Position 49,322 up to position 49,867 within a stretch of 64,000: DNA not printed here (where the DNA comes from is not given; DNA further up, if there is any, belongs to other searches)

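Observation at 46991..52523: Acetogen-style methyl-branch block: folD, lipoyl-carrier, metV, metF, flanked by trpE and argG with overlapping junctions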

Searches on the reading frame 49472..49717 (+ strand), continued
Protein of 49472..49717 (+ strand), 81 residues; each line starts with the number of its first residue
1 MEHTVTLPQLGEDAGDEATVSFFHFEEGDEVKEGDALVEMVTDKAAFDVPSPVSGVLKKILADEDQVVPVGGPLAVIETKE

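Call 45: search_protein_families(library=pfam, proteins=[L170:3223-4482:+, L170:6270-6767:+, L170:6789-7949:+, L170:7936-9072:+, L170:9069-9950:+, L170:9947-10621:+, L170:10648-11169:+, L170:11217-12002:+, L097:49-1086:+, L097:4752-5372:+])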
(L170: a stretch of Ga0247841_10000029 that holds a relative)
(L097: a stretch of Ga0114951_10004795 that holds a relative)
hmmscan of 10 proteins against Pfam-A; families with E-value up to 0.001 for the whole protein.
L170:3223-4482:+ (419 aa): 1 family
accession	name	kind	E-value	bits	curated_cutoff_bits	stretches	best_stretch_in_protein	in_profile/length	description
PF00171.27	Aldedh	-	3.7e-19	69.1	23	2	40-276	55-286/461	Aldehyde dehydrogenase family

L170:6270-6767:+ (165 aa): 3 families
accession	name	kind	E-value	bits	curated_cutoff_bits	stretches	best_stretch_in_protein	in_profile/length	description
PF01037.27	AsnC_trans_reg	-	7.9e-21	74.2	25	1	70-144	1-73/73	Lrp/AsnC ligand binding domain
PF13412.12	HTH_24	-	2.5e-11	43.4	21.9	1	6-47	6-47/48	Winged helix-turn-helix DNA-binding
PF13404.12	HTH_AsnC-type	-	9.5e-06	25.8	27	1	7-41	7-41/42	AsnC-type helix-turn-helix domain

L170:6789-7949:+ (386 aa): 1 family
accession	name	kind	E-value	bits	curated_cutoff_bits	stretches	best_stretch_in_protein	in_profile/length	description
PF00155.27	Aminotran_1_2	-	1.1e-70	239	19.7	1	26-376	1-361/361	Aminotransferase class I and II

L170:7936-9072:+ (378 aa): 5 families
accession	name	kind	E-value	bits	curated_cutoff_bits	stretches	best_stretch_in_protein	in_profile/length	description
PF06925.17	MGDG_synth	-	6.6e-20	72.3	25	1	18-184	1-169/169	Monogalactosyldiacylglycerol (MGDG) synthase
PF04101.22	Glyco_tran_28_C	-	1.5e-11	45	22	1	209-354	1-154/166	Glycosyltransferase family 28 C-terminal domain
PF02350.25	Epimerase_2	-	7.3e-08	32.1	30.6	1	154-365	124-341/347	UDP-N-acetylglucosamine 2-epimerase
PF00534.26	Glycos_transf_1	-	1.3e-07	31.8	26.4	1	194-353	2-168/172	Glycosyl transferases group 1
PF13439.12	Glyco_transf_4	-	0.00039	20.9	28.5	0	90-179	56-161/170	Glycosyltransferase Family 4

L170:9069-9950:+ (293 aa): 1 family
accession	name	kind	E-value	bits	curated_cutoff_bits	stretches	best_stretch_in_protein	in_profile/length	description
PF03279.18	Lip_A_acyltrans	-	7.6e-49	166.9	22.3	1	5-285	17-294/295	Bacterial lipid A biosynthesis acyltransferase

L170:9947-10621:+ (224 aa): 1 family
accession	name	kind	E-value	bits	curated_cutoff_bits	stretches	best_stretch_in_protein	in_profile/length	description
PF00535.33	Glycos_transf_2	-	1.6e-21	77.4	23.3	1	8-163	2-166/168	Glycosyl transferase family 2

L170:10648-11169:+ (173 aa): 2 families
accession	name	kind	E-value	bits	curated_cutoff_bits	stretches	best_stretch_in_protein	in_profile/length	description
PF02572.21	CobA_CobO_BtuR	-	1.1e-50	172.7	25.7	1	1-173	4-172/172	ATP:corrinoid adenosyltransferase BtuR/CobO/CobP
PF01656.29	CbiA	-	0.00013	22.4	25.4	1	6-128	6-80/125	CobQ/CobB/MinD/ParA nucleotide binding domain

L170:11217-12002:+ (261 aa): 1 family
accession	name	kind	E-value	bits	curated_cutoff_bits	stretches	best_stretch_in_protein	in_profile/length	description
PF01497.23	Peripla_BP_2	-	1.1e-26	94.2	27.5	1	25-233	1-229/235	Periplasmic binding protein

L097:49-1086:+ (345 aa): 0 families

L097:4752-5372:+ (206 aa): 1 family
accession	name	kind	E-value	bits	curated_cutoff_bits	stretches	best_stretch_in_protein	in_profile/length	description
PF02367.23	TsaE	-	8.1e-36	123.2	26.6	1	61-187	2-127/128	Threonylcarbamoyl adenosine biosynthesis protein TsaE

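Call 49: search_solved_structures(query=window:49472-49717:+, max_evalue=0.0001)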
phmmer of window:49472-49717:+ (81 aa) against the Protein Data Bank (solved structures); distinct sequences matched with E-value up to 0.0001: 31.
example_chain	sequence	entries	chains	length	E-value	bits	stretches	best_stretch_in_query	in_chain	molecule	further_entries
9y7v_D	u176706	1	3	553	1.6e-27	98.3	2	3-77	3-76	Dihydrolipoyllysine-residue acetyltransferase component of pyruvate dehydrogenase complex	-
7b9k_A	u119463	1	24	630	6.3e-14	55.1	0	7-78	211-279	Dihydrolipoyllysine-residue acetyltransferase component of pyruvate dehydrogenase complex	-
8piu_B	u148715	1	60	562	1.8e-12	50.5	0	17-81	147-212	Dihydrolipoyllysine-residue acetyltransferase component of pyruvate dehydrogenase complex,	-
6ct0_0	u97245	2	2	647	3.2e-12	49.7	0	17-81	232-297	Dihydrolipoyllysine-residue acetyltransferase component of pyruvate dehydrogenase complex,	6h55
2l5t_A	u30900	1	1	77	4.3e-12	49.3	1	6-79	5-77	Lipoamide acyltransferase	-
8x03_A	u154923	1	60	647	6.6e-12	48.7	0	16-81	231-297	Acetyltransferase component of pyruvate dehydrogenase complex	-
9j1w_A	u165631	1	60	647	6.8e-12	48.6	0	16-81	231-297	Acetyltransferase component of pyruvate dehydrogenase complex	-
7uom_01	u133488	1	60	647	2.4e-11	46.9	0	17-81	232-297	Acetyltransferase component of pyruvate dehydrogenase complex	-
1lab_A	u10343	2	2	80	6.8e-10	42.3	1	6-78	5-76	DIHYDROLIPOAMIDE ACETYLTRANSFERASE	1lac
1k8m_A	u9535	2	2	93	5.9e-09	39.3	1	8-80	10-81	E2 component of Branched-Chain alpha-Ketoacid Dehydrogenase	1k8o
3duf_I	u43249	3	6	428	1.3e-08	38.2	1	6-77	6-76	Dihydrolipoyllysine-residue acetyltransferase component of pyruvate dehydrogenase complex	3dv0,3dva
6l1q_C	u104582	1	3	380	1.4e-08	38.1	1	6-77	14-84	CbbQ protein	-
1pmr_A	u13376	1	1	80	2.9e-08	37.1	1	5-68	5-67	DIHYDROLIPOYL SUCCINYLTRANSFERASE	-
8ohs_C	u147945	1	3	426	1.2e-06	31.9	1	6-78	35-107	Pyruvate dehydrogenase X component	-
3crk_C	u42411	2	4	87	1.7e-06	31.5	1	16-81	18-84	Dihydrolipoyllysine-residue acetyltransferase component of pyruvate dehydrogenase complex,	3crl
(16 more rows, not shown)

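Call 67: search_protein_families(library=ncbifam, proteins=[L097:1366-2772:+], max_evalue=1e-10)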
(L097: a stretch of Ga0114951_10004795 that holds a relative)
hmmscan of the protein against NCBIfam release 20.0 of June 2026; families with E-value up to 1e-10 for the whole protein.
L097:1366-2772:+ (468 aa): 40 families (the best 25 are shown)
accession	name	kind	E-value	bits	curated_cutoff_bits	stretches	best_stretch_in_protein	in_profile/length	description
TIGR01350.1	lipoamide_DH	equivalog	1.1e-171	571.6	408.8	1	14-468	2-461/461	dihydrolipoyl dehydrogenase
NF003585.0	PRK05249.1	equivalog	9.3e-105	350.9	465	1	11-453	4-449/464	Si-specific NAD(P)(+) transhydrogenase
TIGR02053.1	MerA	equivalog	6.1e-102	342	454.45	1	14-460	1-452/465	mercury(II) reductase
NF004943.0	PRK06292.2-1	equivalog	1.2e-101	340.7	432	1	12-459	2-453/456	dihydrolipoyl dehydrogenase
NF004776.0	PRK06116.1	equivalog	1.6e-99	334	480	1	12-452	3-444/450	glutathione-disulfide reductase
NF004945.0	PRK06292.2-3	equivalog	5.5e-96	322.3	494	1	13-454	3-445/457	dihydrolipoyl dehydrogenase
NF005883.0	PRK07845.1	equivalog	2.2e-95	320.4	479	1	15-459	4-457/466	NAD(P)H-quinone dehydrogenase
TIGR01424.1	gluta_reduc_2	equivalog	3.8e-91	305.9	606.05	1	13-452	2-440/446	glutathione-disulfide reductase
NF004991.0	PRK06370.1-3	subfamily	8.2e-90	301.7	620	1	13-461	35-487/509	FAD-containing oxidoreductase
NF005884.0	PRK07846.1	equivalog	3.9e-89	299.4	501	1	13-456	3-446/454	mycothione reductase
NF004946.0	PRK06292.2-4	subfamily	1.3e-87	294.6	634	1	13-456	3-465/487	dihydrolipoyl dehydrogenase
NF004947.0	PRK06292.2-5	equivalog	7.2e-86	288.9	592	1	12-457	2-454/474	dihydrolipoyl dehydrogenase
NF004992.0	PRK06370.1-4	equivalog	1e-84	284.6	629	1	13-455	4-449/459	FAD-containing oxidoreductase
TIGR03452.1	mycothione_red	equivalog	1.4e-80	271.4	635.65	1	13-456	2-447/452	mycothione reductase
TIGR01421.1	gluta_reduc_1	equivalog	1.8e-77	261.5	556.15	1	13-452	2-444/450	glutathione-disulfide reductase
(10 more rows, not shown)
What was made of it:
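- Lpd in these loci passes TIGR01350 (call 67).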

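Call 83: search_protein_representatives(protein=window:49472-49717:+)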
Query: 81 residues. Proteins with E-value up to 0.001 (for the whole library): 15761; up to 1e-10: 802; up to 1e-30: 5. The best 150 are listed.
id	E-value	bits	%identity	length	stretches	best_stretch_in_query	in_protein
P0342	6.2e-37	140.9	41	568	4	4-78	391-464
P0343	8.3e-33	127.8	48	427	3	3-77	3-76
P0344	4.9e-32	125.4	44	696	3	5-77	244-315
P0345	7.7e-31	121.6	48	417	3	4-79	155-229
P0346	1.0e-30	121.2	36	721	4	5-78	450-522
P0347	8.5e-30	118.3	39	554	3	1-78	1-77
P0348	4.0e-29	116.1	39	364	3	5-80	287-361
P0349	1.4e-28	114.4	45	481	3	1-77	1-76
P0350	2.9e-28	113.4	40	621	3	4-77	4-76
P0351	6.3e-27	109.2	45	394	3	5-80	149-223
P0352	1.3e-26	108.1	49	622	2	1-77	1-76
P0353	8.8e-26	105.5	38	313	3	5-78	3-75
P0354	1.9e-25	104.5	51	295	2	4-77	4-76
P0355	2.4e-25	104.1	39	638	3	5-79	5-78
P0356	4.3e-25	103.3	51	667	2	3-77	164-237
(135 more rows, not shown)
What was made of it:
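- Closest known: Lipoyl domains of 2-oxoacid dehydrogenase E2 subunits. Same: The fold and sequence family are the same, with 45-50% identity per domain (calls 49, 83).
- Tried and rejected: A full HMMER search of 1.8 billion representatives with Lip, looking for Lip-MetV fusions (call 83), was dominated at the top by multi-lipoyl E2s.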
